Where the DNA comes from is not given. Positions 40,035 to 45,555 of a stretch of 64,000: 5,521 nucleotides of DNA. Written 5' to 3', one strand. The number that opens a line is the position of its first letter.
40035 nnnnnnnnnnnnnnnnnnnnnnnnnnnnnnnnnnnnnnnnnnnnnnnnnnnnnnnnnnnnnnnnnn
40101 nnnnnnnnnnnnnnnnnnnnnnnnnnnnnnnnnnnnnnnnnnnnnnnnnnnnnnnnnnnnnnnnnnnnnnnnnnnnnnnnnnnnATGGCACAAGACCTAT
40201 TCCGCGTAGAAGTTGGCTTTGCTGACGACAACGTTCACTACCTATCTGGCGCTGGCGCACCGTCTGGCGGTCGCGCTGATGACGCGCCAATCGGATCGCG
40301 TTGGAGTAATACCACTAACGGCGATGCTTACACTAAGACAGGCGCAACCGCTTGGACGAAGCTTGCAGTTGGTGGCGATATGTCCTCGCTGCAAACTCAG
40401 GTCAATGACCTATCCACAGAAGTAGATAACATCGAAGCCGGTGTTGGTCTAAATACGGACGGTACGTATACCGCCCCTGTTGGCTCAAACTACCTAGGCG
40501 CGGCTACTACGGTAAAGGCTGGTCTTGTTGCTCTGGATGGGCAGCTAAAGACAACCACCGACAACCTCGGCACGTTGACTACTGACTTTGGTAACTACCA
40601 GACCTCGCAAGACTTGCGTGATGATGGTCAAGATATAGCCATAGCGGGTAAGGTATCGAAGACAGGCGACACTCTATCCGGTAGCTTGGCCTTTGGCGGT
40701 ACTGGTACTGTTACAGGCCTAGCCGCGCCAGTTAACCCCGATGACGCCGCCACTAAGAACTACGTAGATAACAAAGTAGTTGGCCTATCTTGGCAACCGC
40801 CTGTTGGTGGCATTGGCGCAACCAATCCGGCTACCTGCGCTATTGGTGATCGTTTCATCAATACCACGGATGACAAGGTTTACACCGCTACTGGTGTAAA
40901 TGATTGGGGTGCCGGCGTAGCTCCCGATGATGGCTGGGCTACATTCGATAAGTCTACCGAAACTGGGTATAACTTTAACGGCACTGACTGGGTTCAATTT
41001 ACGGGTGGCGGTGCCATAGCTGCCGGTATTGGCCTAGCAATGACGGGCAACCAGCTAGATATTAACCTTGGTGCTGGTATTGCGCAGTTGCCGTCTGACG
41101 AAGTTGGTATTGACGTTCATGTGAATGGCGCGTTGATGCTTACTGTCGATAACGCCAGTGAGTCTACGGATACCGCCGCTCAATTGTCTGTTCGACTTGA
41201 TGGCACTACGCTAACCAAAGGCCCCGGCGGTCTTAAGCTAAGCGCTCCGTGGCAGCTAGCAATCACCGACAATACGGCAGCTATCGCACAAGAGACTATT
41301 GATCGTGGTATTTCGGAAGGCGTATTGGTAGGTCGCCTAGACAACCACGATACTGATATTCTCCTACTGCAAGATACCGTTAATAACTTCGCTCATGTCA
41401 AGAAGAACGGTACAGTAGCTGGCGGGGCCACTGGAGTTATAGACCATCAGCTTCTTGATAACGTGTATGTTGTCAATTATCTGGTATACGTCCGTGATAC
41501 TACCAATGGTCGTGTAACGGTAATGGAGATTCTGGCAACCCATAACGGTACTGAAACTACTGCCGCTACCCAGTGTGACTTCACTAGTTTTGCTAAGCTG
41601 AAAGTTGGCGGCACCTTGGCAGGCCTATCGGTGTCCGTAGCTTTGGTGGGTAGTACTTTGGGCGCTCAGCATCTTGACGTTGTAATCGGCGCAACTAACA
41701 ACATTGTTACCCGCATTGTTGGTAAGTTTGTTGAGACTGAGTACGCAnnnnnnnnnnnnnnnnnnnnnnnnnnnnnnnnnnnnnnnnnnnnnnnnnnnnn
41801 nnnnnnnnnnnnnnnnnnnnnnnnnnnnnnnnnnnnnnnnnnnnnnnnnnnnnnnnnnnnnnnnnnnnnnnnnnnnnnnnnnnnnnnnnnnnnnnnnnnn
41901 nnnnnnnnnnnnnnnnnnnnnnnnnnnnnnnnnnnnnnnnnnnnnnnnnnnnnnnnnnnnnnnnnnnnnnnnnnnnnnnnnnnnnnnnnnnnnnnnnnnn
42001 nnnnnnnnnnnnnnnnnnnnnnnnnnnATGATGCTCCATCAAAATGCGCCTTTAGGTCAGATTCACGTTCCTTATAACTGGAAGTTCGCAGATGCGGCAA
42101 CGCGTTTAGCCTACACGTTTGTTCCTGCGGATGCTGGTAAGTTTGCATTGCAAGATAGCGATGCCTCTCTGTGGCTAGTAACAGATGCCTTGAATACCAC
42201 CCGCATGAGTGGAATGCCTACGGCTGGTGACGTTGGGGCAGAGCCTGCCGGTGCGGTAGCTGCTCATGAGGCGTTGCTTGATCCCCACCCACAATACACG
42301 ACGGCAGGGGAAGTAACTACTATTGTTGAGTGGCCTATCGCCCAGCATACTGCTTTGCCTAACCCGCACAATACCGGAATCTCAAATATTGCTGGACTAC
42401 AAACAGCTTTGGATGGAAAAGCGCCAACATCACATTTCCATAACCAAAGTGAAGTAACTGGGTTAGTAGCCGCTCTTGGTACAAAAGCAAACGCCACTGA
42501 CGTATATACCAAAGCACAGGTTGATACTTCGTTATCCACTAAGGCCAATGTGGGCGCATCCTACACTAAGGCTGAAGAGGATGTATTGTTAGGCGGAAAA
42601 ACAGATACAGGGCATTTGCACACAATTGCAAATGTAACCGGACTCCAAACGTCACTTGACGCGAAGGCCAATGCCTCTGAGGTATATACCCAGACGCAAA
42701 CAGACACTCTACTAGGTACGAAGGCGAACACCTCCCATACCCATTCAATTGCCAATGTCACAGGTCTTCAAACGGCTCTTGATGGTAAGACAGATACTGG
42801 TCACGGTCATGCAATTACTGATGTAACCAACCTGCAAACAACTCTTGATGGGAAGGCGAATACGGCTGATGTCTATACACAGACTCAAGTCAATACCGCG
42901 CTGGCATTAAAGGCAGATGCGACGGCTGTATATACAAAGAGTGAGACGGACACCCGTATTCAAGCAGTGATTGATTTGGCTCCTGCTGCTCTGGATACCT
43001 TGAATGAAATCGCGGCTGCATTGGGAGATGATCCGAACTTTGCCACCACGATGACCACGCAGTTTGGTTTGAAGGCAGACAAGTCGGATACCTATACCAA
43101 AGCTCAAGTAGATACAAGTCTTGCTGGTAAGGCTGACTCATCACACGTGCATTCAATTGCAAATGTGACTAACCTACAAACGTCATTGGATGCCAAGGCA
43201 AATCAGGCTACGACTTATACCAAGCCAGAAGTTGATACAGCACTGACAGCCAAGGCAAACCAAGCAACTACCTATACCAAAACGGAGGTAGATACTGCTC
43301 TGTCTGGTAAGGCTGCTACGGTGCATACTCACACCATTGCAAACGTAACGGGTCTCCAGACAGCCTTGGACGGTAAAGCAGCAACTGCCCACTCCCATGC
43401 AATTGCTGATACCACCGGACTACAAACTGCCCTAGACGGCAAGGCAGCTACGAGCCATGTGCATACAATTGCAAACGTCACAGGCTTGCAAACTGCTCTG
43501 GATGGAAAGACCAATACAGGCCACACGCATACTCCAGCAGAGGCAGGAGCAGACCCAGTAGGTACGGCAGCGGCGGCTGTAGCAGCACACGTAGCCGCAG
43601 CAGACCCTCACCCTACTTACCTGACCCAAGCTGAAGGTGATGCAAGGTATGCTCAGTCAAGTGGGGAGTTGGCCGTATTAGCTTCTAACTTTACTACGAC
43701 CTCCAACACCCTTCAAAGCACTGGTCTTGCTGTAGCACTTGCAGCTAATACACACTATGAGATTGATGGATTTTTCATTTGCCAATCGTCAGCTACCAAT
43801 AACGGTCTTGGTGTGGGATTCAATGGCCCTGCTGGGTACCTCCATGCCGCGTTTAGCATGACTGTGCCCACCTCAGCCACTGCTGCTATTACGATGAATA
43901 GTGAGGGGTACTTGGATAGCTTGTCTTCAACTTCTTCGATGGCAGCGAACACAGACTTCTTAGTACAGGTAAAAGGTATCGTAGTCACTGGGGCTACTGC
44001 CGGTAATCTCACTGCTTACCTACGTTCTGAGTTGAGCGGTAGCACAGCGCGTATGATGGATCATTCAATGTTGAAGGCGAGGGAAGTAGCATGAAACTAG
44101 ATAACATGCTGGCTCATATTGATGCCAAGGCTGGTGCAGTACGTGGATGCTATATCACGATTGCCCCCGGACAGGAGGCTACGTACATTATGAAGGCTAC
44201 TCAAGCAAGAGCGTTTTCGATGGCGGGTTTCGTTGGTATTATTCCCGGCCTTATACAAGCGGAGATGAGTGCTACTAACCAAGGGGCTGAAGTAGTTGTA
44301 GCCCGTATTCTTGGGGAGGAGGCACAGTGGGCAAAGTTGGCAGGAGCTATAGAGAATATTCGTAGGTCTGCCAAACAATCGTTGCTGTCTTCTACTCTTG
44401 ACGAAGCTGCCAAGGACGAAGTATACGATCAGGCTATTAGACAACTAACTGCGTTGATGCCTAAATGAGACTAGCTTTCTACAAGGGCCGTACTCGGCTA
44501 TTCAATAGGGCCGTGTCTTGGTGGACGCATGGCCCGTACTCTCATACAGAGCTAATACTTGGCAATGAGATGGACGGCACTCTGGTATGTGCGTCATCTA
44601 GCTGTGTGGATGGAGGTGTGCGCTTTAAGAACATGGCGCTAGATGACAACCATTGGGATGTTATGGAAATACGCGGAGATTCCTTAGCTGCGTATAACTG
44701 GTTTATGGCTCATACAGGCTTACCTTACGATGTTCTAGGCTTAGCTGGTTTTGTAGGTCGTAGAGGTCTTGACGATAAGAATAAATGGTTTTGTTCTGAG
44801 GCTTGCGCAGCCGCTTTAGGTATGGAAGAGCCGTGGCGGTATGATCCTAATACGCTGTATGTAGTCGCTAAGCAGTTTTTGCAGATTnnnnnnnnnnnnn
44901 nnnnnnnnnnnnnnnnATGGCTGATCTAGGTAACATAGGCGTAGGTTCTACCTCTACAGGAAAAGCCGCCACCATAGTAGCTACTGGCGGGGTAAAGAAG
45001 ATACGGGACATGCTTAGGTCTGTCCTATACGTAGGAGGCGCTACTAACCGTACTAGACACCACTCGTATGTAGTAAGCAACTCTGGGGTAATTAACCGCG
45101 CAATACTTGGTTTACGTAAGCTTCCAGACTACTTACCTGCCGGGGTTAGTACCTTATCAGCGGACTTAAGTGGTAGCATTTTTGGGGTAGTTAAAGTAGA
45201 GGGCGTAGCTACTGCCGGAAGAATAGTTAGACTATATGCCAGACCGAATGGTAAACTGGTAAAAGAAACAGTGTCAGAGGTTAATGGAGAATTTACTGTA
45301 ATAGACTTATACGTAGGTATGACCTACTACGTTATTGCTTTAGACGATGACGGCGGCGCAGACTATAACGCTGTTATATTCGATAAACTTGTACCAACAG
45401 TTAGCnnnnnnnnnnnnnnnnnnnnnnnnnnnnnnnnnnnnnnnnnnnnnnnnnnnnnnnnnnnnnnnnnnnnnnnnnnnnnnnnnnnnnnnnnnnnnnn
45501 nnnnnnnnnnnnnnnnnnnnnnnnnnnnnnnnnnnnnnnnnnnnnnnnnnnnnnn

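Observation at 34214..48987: Four-member paralog family plus three copies of a small beta-sandwich module: a candidate multi-receptor adsorption cassette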

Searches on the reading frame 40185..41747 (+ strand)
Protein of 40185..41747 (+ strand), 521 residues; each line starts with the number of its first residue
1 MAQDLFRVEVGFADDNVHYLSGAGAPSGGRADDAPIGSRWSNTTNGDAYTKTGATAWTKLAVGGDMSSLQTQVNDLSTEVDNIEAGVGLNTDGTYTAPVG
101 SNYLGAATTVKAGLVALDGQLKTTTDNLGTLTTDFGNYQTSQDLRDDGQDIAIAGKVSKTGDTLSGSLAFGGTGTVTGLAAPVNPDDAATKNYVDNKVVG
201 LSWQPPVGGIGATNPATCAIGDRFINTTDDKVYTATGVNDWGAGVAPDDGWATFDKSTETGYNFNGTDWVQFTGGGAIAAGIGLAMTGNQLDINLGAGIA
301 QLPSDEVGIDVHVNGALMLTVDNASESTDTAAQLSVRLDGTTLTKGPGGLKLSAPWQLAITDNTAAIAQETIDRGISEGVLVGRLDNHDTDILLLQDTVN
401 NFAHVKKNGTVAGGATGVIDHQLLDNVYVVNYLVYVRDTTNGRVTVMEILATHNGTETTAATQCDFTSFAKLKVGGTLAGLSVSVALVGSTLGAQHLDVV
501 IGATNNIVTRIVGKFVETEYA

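Call 6: search_protein_families(library=pfam, proteins=[window:40185-41747:+], max_evalue=0.1)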
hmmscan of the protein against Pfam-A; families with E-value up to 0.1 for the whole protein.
window:40185-41747:+ (521 aa): 0 families

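Call 7: search_protein_families(library=phrogs, proteins=[window:40185-41747:+], max_evalue=0.01)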
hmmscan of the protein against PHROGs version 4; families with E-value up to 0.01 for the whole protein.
window:40185-41747:+ (521 aa): 2 families
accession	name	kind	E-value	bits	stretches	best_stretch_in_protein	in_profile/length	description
phrog_16122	-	head and packaging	5.1e-18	66.3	1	40-406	35-417/526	virion structural protein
phrog_9464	-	unknown function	0.0019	19.3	1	17-66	5-54/181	-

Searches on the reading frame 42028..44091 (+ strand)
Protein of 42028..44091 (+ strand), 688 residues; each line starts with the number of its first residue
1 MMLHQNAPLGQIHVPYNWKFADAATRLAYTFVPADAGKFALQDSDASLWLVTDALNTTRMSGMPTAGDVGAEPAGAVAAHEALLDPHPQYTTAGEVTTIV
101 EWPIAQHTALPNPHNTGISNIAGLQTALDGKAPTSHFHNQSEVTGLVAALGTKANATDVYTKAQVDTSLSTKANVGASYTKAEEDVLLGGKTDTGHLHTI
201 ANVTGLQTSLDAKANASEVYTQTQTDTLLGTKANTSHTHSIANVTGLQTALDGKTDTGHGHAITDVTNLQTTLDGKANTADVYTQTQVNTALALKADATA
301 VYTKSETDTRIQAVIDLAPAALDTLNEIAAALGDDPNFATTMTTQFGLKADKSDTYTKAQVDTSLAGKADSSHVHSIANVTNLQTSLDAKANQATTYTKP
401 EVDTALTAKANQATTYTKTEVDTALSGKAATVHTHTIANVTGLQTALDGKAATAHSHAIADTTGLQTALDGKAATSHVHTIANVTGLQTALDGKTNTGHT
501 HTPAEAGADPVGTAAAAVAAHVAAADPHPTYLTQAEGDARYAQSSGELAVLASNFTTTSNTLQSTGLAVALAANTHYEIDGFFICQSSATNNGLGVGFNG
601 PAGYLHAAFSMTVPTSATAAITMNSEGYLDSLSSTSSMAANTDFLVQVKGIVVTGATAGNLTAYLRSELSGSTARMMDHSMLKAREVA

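Call 6: search_protein_families(library=pfam, proteins=[window:42028-44091:+], max_evalue=0.1)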
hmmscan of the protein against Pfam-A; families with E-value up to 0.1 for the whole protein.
window:42028-44091:+ (688 aa): 1 family
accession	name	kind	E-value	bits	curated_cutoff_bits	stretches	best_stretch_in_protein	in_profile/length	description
PF12789.12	PTR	-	4.7e-51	171.1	27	7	450-505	2-57/60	Phage tail repeat like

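Call 7: search_protein_families(library=phrogs, proteins=[window:42028-44091:+], max_evalue=0.01)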
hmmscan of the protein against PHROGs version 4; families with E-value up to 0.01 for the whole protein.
window:42028-44091:+ (688 aa): 30 families (the best 25 are shown)
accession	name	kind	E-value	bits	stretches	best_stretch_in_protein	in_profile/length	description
phrog_10485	-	unknown function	2.4e-49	169.3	4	363-516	61-220/788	-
phrog_5004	-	unknown function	1.9e-33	116.9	7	218-292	59-141/213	-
phrog_17509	-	unknown function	7.6e-33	115.1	7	191-228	163-200/281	-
phrog_1197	-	tail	3e-30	106.9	3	236-452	123-309/715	tail protein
phrog_18185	-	tail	4.5e-24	86.7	3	284-429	225-378/399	tail fiber protein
phrog_23820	-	tail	2.6e-23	84.2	1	209-368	24-166/221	tail fiber protein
phrog_9574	-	tail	3.9e-22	79.4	3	227-450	213-419/773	tail protein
phrog_24456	-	tail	5.4e-21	75.4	2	303-360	335-392/972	tail fiber protein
phrog_14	-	tail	5e-15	56.5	2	226-391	202-356/366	minor tail protein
phrog_8443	-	tail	3.2e-14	53.7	0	419-456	238-275/636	tail fiber protein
phrog_8139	-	unknown function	8.5e-13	49.3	1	419-471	37-89/453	-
phrog_12519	-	unknown function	2.3e-12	47.2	2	339-580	199-425/716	-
phrog_31410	-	unknown function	5.2e-12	45.5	2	134-188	318-372/955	-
phrog_10305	-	tail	2.3e-11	44.1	2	361-498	491-627/1005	tail fiber protein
phrog_26941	-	tail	3.1e-10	40.4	2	405-452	242-288/603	tail protein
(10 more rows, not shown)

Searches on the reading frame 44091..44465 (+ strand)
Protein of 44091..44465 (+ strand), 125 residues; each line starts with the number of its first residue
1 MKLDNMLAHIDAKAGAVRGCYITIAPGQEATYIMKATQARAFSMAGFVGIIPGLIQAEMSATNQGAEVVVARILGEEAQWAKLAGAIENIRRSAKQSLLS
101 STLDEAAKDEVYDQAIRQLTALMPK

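Call 16: search_protein_families(library=phrogs, proteins=[window:44091-44465:+], max_evalue=0.001)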
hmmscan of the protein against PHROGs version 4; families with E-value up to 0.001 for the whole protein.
window:44091-44465:+ (125 aa): 2 families
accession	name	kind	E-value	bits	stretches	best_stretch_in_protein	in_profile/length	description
phrog_8983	-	unknown function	3.4e-10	41.1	1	5-124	51-169/173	-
phrog_32459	-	unknown function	5.3e-08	34.2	1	9-70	75-142/216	-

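Call 94: search_protein_families(library=padloc, proteins=[window:44091-44465:+], max_evalue=0.01)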
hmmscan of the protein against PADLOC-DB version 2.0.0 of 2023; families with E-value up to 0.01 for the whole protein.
window:44091-44465:+ (125 aa): 0 families

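Call 95: search_protein_families(library=ncbifam, proteins=[window:44091-44465:+], max_evalue=0.01)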
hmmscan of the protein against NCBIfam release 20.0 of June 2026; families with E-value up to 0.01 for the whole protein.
window:44091-44465:+ (125 aa): 1 family
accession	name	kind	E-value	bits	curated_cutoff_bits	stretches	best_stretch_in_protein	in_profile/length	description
NF010047.0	PRK13523.1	equivalog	0.0067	15.5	431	1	8-87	244-323/339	NADPH dehydrogenase NamA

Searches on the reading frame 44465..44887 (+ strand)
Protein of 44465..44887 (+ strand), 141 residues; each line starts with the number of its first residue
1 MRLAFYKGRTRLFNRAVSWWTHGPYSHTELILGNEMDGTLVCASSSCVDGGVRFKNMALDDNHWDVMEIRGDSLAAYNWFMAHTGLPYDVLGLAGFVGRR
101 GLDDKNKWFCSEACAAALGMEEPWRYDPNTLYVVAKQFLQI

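Call 6: search_protein_families(library=pfam, proteins=[window:44465-44887:+], max_evalue=0.1)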
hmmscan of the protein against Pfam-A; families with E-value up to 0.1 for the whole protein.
window:44465-44887:+ (141 aa): 1 family
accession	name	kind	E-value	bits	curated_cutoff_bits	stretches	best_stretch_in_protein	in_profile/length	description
PF02069.22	Metallothio_Pro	-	0.04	14.5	33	0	101-116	21-36/51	Prokaryotic metallothionein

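Call 7: search_protein_families(library=phrogs, proteins=[window:44465-44887:+], max_evalue=0.01)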
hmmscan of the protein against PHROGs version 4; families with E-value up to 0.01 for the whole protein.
window:44465-44887:+ (141 aa): 3 families
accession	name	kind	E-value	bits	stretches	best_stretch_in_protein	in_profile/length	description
phrog_1128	-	moron, auxiliary metabolic gene and host takeover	6.2e-39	135.3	1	1-136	25-169/381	enoyl-CoA hydratase/carnithine racemase-like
phrog_22304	-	unknown function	2.5e-16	60.6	1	59-136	2-79/85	-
phrog_9706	-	unknown function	0.0074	17.7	0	103-125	30-52/56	-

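Call 65: find_related_loci(query=window:44465-44887:+, collection=viral_contigs, flank=10000)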
Query window:44465-44887:+ (141 aa) in viral_contigs; peptide patterns used: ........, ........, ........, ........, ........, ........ (x = any residue, [..] = any of these).
10 stretches matched a pattern; 9 encode a relative of the query (tblastn E <= 1e-3); 9 distinct loci.
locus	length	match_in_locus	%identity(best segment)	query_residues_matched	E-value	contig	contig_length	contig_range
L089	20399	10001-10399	57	1-134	1e-48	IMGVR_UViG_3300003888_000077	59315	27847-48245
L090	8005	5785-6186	52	1-132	1e-41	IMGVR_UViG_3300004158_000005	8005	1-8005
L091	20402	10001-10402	47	1-134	2e-33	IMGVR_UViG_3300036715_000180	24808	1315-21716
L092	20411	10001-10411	46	1-136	7e-33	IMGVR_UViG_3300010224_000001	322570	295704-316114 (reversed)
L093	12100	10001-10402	51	1-132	4e-41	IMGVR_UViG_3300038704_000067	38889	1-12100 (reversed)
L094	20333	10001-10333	26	11-120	8e-8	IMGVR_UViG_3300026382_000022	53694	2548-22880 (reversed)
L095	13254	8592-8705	50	85-119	1e-5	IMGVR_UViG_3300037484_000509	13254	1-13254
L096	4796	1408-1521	50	85-119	2e-5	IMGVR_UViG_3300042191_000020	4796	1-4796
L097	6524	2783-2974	36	77-132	4e-5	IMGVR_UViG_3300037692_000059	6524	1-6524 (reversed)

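Call 94: search_protein_families(library=padloc, proteins=[window:44465-44887:+], max_evalue=0.01)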
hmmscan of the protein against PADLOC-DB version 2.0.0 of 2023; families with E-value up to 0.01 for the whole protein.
window:44465-44887:+ (141 aa): 0 families

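Call 95: search_protein_families(library=ncbifam, proteins=[window:44465-44887:+], max_evalue=0.01)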
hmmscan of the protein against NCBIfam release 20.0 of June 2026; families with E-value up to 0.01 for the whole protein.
window:44465-44887:+ (141 aa): 0 families

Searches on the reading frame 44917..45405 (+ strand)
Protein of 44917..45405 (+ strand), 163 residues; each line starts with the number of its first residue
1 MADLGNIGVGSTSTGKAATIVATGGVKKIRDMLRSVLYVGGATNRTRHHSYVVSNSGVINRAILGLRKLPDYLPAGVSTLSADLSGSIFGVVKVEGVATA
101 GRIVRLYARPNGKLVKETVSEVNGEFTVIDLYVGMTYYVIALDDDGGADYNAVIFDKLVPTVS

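Call 6: search_protein_families(library=pfam, proteins=[window:44917-45405:+], max_evalue=0.1)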
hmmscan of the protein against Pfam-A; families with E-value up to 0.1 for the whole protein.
window:44917-45405:+ (163 aa): 0 families

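Call 7: search_protein_families(library=phrogs, proteins=[window:44917-45405:+], max_evalue=0.01)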
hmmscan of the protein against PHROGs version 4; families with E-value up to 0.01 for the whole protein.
window:44917-45405:+ (163 aa): 6 families
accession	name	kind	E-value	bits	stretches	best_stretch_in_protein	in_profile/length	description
phrog_27013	-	unknown function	7.3e-10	40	1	87-160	24-94/95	-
phrog_37978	-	unknown function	8.4e-07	29.2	1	85-157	12-83/564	-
phrog_14189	-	unknown function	5.5e-06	26.9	1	85-159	208-283/285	-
phrog_24534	-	tail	6.2e-05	23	1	104-160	280-337/341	tail fiber protein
phrog_30112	-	unknown function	6.5e-05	22.9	1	89-147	313-371/467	-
phrog_21337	-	unknown function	0.0024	19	1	86-158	46-116/119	-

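Call 71: find_homologous_proteins(query=window:44917-45405:+, max_evalue=0.001)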
Query window:44917-45405:+ (163 aa): 2 proteins with E <= 0.001 among 140 candidates.
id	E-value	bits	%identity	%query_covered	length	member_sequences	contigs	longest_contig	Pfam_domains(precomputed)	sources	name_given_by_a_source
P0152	1.2e-96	339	100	100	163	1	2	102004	-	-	-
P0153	1.3e-12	66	48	50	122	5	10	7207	-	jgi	jgi:hypothetical protein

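Call 80: predict_structure(alignment_id=A4)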
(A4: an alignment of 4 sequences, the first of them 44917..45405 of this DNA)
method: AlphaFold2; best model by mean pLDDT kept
length: 163 residues; sequences in the alignment: 4
mean_pLDDT: 52.8   pTM: 0.46
mean pLDDT of the five models: 52.8, 51.2, 46.4, 46.4, 43.4
residues with pLDDT >= 90: 0; 70-90: 57; 50-70: 18; < 50: 88
segments of 3 or more residues with pLDDT < 50: 1-75, 146-149, 156-163
pLDDT, mean of each block of 10 residues (from residue 1): 33 31 34 34 29 30 32 50 76 76 81 82 83 80 59 43 31
secondary structure, 60 per line:
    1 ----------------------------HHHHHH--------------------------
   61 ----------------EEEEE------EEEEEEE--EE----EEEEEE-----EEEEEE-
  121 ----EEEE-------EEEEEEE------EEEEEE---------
elements in order: H29-34 E77-81 E88-94 E103-108 E114-119 E125-128 E136-142 E149-154

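Call 82: fold_search(model_id=the predicted structure, library=pdb)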
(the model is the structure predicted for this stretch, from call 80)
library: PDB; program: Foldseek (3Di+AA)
matches with E <= 10: 1415; with E <= 0.001: 0
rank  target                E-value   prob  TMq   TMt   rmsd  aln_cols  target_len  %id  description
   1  4v4c_B                5.5e-03  1.00  0.33  0.21   3.9        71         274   28  Crystal Structure of Pyrogallol-Phloroglucinol Transhydroxylase from Pelobacter acidigallici (released 2014-07-09)
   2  8bdw_A                9.8e-03  0.97  0.28  0.45  10.3        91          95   20  Crystal structure of CnaB2 domain from Lactobacillus plantarum (released 2023-02-22)
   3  4zjh                  1.1e-02  1.00  0.35  0.28   4.6        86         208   13  Crystal structure of native alpha-2-macroglobulin from Escherichia coli spanning domains NIE-MG1. (released 2015-06-10)
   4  6x38                  1.1e-02  0.97  0.31  0.47   5.8        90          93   23  Crystal structure of the FN5 domain of Drosophila Lar (released 2021-05-26)
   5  3fcg_A                1.6e-02  1.00  0.31  0.60   6.1        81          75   18  Crystal Structure Analysis of the Middle Domain of the Caf1A Usher (released 2008-12-16)
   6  8bdw_H                1.7e-02  0.97  0.28  0.44  10.1        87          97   21  Crystal structure of CnaB2 domain from Lactobacillus plantarum (released 2023-02-22)
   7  6msv_C                1.7e-02  0.96  0.29  0.47   6.4        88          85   18  Structure of the 6th type III domain from human fibronectin (released 2019-10-23)
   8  4y5x_I                2.0e-02  0.97  0.30  0.25   6.0        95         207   18  Diabody 305 complex with EpoR (released 2015-03-18)
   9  4zjg                  2.2e-02  1.00  0.34  0.20   4.5        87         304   13  Crystal structure of native alpha-2-macroglobulin from Escherichia coli spanning domains MG0-NIE-MG1. (released 2015-06-10)
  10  5fwt                  2.2e-02  0.69  0.22  0.15   7.7        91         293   14  Wnt modulator Kremen crystal form I at 2.10A (released 2016-07-20)
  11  2yrz_MODEL_1_A        2.3e-02  0.91  0.32  0.41   9.9       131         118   16  Solution structure of the fibronectin type III domain of human Integrin beta-4 (released 2008-04-08)
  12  1pm4_A                2.3e-02  0.54  0.21  0.27  13.9       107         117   14  Crystal structure of Yersinia pseudotuberculosis-derived mitogen (YPM) (released 2004-01-27)
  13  2y1v_A                2.5e-02  1.00  0.34  0.10   3.3        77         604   16  Full length structure of RrgB Pilus protein from Streptococcus pneumoniae (released 2011-11-09)
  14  3afg_B                2.6e-02  0.82  0.26  0.11   5.8        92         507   20  Crystal structure of ProN-Tk-SP from Thermococcus kodakaraensis (released 2010-08-04)
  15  2dju_MODEL_1_A        2.9e-02  0.95  0.32  0.45   8.4        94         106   12  Solution structures of the fn3 domain of human receptor-type tyrosine-protein phosphatase F (released 2006-10-05)
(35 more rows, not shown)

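Call 94: search_protein_families(library=padloc, proteins=[window:44917-45405:+], max_evalue=0.01)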
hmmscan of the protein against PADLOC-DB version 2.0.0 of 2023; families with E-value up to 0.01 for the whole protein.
window:44917-45405:+ (163 aa): 0 families

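Call 95: search_protein_families(library=ncbifam, proteins=[window:44917-45405:+], max_evalue=0.01)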
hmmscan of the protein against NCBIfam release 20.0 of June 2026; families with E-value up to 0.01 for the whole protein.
window:44917-45405:+ (163 aa): 0 families
